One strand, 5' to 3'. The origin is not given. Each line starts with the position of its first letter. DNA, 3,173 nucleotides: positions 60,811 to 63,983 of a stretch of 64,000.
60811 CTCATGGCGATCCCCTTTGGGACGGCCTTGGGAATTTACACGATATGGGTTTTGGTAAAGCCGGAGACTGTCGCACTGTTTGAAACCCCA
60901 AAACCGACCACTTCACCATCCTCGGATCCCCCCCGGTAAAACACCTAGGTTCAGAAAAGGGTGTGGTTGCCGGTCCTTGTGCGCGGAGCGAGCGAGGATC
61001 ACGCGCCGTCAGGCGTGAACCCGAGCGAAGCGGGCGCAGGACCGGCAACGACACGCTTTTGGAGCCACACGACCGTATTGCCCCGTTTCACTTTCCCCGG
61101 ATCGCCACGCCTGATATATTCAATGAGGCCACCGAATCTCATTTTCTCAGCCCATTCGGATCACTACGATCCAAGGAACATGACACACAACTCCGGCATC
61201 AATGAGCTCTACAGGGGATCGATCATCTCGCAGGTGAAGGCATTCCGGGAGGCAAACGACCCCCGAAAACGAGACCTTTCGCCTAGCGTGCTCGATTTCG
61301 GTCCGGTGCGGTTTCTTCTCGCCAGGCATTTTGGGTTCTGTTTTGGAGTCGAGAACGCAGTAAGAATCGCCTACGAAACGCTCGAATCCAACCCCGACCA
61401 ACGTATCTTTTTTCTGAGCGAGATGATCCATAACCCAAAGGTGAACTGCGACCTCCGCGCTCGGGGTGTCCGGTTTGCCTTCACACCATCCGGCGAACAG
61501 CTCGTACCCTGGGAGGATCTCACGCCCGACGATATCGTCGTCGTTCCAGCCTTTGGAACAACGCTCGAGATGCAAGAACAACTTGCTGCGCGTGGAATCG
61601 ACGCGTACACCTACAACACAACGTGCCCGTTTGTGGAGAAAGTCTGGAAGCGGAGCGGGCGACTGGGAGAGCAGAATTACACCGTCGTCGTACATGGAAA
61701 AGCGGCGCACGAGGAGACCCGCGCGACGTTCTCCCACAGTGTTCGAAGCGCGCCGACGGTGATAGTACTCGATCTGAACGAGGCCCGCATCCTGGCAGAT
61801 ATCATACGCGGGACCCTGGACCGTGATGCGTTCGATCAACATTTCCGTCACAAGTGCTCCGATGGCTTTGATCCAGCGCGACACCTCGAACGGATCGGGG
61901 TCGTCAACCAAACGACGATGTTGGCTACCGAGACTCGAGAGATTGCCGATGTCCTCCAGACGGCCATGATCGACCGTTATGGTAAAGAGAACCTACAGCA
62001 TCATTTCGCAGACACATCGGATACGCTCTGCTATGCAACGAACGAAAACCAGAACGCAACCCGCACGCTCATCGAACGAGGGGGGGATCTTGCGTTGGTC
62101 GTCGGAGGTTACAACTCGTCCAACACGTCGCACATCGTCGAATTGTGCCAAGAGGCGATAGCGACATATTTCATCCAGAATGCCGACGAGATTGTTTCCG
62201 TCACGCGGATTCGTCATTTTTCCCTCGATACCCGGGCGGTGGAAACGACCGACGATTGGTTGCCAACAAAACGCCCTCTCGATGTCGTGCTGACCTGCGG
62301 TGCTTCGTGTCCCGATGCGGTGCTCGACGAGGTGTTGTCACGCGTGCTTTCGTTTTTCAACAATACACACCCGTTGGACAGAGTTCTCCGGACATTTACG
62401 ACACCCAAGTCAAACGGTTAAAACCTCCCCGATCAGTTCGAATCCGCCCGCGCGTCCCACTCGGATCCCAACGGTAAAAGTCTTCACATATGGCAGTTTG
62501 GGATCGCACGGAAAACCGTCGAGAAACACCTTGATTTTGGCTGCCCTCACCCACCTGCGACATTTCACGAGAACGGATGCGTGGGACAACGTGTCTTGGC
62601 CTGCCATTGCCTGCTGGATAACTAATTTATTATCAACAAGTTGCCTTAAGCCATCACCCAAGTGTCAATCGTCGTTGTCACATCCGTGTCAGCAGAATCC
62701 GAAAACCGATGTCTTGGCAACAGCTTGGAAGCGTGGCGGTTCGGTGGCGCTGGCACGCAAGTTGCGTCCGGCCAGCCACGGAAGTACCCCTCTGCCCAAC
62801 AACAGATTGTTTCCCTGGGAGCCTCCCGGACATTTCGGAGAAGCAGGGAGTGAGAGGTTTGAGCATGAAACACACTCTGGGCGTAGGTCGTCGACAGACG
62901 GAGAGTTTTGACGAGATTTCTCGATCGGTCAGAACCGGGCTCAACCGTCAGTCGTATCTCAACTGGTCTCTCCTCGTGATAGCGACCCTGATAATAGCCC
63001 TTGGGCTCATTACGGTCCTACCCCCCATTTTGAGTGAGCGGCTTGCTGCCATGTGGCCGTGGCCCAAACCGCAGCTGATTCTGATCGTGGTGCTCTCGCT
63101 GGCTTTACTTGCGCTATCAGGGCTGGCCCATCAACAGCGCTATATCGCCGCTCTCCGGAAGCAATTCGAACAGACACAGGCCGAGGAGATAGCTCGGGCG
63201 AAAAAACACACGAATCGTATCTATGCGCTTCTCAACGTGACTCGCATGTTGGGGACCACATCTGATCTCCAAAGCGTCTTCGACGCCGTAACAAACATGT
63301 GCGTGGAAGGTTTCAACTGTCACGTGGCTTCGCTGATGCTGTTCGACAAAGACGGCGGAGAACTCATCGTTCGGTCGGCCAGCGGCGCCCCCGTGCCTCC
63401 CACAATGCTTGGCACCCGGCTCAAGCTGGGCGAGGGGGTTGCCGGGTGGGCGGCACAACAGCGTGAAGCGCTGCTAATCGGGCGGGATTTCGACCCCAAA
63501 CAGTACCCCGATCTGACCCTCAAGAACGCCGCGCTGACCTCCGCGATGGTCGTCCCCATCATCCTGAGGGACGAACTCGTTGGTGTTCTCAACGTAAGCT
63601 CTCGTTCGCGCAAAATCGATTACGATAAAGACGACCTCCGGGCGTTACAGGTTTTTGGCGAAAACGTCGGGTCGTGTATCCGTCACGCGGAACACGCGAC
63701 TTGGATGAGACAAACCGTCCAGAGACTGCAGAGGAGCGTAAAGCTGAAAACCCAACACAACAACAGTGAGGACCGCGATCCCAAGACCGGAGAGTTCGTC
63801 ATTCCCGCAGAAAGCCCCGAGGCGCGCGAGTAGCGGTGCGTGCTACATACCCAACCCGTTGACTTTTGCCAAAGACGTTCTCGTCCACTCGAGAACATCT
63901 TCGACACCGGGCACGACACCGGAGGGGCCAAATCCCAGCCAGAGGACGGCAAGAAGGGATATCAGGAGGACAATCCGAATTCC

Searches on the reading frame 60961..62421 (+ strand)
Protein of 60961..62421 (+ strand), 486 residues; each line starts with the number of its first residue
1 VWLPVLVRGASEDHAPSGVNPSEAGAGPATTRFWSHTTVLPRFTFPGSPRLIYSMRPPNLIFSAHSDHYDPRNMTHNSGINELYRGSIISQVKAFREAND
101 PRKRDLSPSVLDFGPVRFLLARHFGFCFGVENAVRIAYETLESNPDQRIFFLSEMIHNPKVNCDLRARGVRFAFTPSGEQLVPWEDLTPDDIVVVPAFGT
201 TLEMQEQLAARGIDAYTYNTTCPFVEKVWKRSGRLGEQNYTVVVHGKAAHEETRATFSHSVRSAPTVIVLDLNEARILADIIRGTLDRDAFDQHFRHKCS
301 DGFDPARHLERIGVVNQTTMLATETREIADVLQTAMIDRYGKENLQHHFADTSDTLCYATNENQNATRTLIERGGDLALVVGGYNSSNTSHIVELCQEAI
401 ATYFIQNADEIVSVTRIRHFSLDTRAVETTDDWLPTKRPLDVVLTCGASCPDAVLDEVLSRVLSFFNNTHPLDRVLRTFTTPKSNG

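Call 18: search_protein_families(library=ncbifam, proteins=[window:60961-62421:+], max_evalue=0.001)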
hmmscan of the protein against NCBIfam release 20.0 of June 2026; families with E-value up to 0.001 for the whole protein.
window:60961-62421:+ (486 aa): 8 families
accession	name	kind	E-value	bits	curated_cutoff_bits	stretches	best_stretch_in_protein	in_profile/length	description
NF009911.0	PRK13371.1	equivalog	1e-146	489.1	440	1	69-470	16-401/405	4-hydroxy-3-methylbut-2-enyl diphosphate reductase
TIGR00216.1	ispH_lytB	equivalog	2.8e-60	203.9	187.85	1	119-462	3-279/282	4-hydroxy-3-methylbut-2-enyl diphosphate reductase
NF000907.0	PRK00087.1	equivalog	4.5e-42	144.1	624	2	118-266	3-140/671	bifunctional 4-hydroxy-3-methylbut-2-enyl diphosphate reductase/30S ribosomal protein S1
NF009024.0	PRK12360.1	equivalog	1.8e-36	126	387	2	118-254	3-131/281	4-hydroxy-3-methylbut-2-enyl diphosphate reductase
NF002187.0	PRK01045.1-1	equivalog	8.2e-35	120.3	276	1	120-465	5-278/282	4-hydroxy-3-methylbut-2-enyl diphosphate reductase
NF002188.0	PRK01045.1-2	equivalog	1.8e-32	112.6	420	2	118-265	3-139/315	4-hydroxy-3-methylbut-2-enyl diphosphate reductase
NF002190.0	PRK01045.1-4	subfamily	5.6e-30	104.3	389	2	115-274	6-155/321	4-hydroxy-3-methylbut-2-enyl diphosphate reductase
NF002189.0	PRK01045.1-3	equivalog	1.4e-29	103.1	444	2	117-262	15-149/326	4-hydroxy-3-methylbut-2-enyl diphosphate reductase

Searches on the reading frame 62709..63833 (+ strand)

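Call 28: search_protein_families(library=pfam, proteins=[window:62709-63833:+], max_evalue=0.00001)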
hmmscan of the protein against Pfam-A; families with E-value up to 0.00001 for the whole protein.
window:62709-63833:+ (374 aa): 3 families
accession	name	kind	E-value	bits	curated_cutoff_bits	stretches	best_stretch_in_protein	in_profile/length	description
PF13185.12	GAF_2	-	9.5e-17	61.9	28.6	1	185-324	2-135/136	GAF domain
PF01590.32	GAF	-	7.5e-16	59.3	22.4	1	186-323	1-132/133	GAF domain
PF13492.12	GAF_3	-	9.9e-11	42.6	27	1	187-325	2-128/129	GAF domain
